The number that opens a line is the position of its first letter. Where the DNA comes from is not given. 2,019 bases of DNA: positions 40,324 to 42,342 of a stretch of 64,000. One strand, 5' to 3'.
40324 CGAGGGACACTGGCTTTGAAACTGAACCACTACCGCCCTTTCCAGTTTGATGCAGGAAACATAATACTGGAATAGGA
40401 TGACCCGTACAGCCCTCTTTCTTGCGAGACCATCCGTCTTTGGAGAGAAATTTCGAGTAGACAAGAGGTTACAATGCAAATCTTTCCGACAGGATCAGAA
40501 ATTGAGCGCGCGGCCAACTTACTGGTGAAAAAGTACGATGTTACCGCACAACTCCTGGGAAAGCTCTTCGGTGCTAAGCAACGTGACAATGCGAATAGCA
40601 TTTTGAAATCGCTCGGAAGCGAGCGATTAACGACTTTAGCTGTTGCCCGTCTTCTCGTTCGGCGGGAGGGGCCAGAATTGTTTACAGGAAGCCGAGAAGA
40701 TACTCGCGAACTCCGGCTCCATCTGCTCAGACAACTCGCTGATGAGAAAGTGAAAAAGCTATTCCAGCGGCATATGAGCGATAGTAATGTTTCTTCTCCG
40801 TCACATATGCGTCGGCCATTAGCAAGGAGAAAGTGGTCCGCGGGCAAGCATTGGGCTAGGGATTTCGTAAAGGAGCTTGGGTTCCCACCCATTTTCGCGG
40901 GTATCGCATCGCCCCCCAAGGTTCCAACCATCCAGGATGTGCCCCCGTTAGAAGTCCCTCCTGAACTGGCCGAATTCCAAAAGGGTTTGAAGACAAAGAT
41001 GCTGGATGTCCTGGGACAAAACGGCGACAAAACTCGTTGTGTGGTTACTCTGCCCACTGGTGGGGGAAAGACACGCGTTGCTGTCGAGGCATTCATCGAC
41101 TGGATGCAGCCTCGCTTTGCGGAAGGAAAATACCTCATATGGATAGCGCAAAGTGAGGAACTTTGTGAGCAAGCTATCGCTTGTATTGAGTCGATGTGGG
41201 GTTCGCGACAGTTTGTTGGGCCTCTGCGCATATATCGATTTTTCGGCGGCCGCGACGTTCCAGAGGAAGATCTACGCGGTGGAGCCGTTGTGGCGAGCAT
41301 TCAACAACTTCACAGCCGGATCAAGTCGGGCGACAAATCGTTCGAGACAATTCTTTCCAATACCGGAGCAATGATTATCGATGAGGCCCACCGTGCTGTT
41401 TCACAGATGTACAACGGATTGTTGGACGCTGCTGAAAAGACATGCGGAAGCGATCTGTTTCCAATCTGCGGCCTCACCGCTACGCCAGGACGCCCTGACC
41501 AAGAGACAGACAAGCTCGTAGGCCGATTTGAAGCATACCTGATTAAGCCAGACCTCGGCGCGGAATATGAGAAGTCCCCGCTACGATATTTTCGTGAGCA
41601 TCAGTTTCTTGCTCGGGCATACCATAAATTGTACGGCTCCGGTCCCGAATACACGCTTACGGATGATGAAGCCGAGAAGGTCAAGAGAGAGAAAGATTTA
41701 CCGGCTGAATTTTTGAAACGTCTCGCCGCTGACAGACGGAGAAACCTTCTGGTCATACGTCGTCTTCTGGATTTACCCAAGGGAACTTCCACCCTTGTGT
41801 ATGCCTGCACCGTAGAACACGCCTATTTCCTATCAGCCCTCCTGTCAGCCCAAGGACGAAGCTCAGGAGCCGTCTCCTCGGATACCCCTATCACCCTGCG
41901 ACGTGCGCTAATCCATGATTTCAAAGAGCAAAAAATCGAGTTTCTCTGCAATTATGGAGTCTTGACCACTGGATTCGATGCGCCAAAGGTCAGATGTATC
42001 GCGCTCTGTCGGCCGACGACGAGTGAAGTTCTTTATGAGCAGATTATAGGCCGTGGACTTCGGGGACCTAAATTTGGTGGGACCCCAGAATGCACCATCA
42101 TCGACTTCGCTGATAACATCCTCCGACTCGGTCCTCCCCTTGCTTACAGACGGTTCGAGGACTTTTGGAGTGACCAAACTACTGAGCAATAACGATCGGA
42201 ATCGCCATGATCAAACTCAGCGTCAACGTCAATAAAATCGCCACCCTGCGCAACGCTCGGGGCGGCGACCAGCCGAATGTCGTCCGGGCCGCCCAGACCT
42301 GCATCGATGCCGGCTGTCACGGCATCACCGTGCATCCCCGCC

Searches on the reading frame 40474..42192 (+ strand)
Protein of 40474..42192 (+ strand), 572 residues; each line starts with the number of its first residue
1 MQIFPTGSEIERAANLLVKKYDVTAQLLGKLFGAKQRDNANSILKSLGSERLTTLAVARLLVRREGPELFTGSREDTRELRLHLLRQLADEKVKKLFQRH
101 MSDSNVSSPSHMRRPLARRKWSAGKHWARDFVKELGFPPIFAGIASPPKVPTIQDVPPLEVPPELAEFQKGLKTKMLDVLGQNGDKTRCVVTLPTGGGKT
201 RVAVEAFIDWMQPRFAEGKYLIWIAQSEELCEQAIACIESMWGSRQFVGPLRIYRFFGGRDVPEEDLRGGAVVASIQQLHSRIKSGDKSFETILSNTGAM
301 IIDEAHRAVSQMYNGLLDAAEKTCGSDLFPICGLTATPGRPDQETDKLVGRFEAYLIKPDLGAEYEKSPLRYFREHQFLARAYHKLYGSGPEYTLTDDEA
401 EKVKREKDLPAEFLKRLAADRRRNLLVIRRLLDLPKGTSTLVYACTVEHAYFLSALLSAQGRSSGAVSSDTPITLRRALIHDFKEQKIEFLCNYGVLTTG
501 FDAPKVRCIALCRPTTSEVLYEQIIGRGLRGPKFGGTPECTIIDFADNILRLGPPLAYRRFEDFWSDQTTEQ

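Call 5: search_protein_families(library=pfam, proteins=[window:40474-42192:+], max_evalue=0.01)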
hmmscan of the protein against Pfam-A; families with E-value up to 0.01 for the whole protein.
window:40474-42192:+ (572 aa): 4 families
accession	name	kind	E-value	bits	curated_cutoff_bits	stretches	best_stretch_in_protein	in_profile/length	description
PF04851.21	ResIII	-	3.7e-13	50.1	22.5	1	184-339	21-163/164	Type III restriction enzyme, res subunit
PF00271.37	Helicase_C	-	3.8e-11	43.7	23.5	1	428-530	6-108/110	Helicase conserved C-terminal domain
PF00270.35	DEAD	-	2e-09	37.8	26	1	187-340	15-162/167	DEAD/DEAH box helicase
PF13401.12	AAA_22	-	0.0099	16.6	27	0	194-320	13-108/130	AAA domain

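Call 54: search_protein_families(library=ncbifam, proteins=[window:40474-42192:+], max_evalue=0.001)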
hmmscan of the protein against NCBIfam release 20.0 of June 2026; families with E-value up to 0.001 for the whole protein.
window:40474-42192:+ (572 aa): 6 families
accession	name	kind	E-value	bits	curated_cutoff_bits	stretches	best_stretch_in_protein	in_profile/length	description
NF053632.1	heli_RadD_YejH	equivalog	1.5e-37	129.2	720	1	186-551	22-360/573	DNA repair helicase RadD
NF008521.0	PRK11448.1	equivalog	2e-10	39.4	729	1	432-530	693-799/1123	type I restriction-modification system endonuclease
NF046051.1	restrict_EcoAI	equivalog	1.2e-07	30.5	550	1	495-547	478-530/768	EcoAI/FtnUII family type I restriction enzme subunit R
NF010337.0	PRK13766.1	equivalog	2.3e-05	22.7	610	0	183-344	27-179/781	Hef nuclease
NF041063.1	DpdF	equivalog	0.00015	20.5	550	0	414-528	356-469/813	protein DpdF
NF046055.1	restr_BPTD_3080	equivalog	0.00029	18.9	800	1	492-531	578-617/970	BPTD_3080 family restriction endonuclease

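Call 55: search_protein_families(library=padloc, proteins=[window:40474-42192:+], max_evalue=0.001)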
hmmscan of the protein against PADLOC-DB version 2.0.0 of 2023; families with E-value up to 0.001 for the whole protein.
window:40474-42192:+ (572 aa): 8 families
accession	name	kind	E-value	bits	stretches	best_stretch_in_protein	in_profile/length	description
PDLC03658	mREase_IV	-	8.1e-14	48.3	1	299-548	338-560/953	Type IV methyl-directed restriction enzyme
PDLC03659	mREase_IV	-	8.4e-12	41.8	1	188-546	241-566/945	Type IV methyl-directed restriction enzyme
PDLC02707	PbeA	-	1.1e-09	35.5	1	186-545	268-629/672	PbeA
PDLC03042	REase_I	-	6.8e-06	21.7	0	481-530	779-829/1170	Type I restriction enzyme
PDLC03928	PsyrT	-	2.8e-05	20.6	1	439-530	243-334/689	-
PDLC02704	PbeA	-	4.1e-05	20.3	1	296-545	383-643/682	PbeA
PDLC02855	DpdF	-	8.8e-05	18.9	0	426-530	365-468/825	DpdF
PDLC03047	REase_I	-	0.00017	17.4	0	471-530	641-702/1107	Type I restriction enzyme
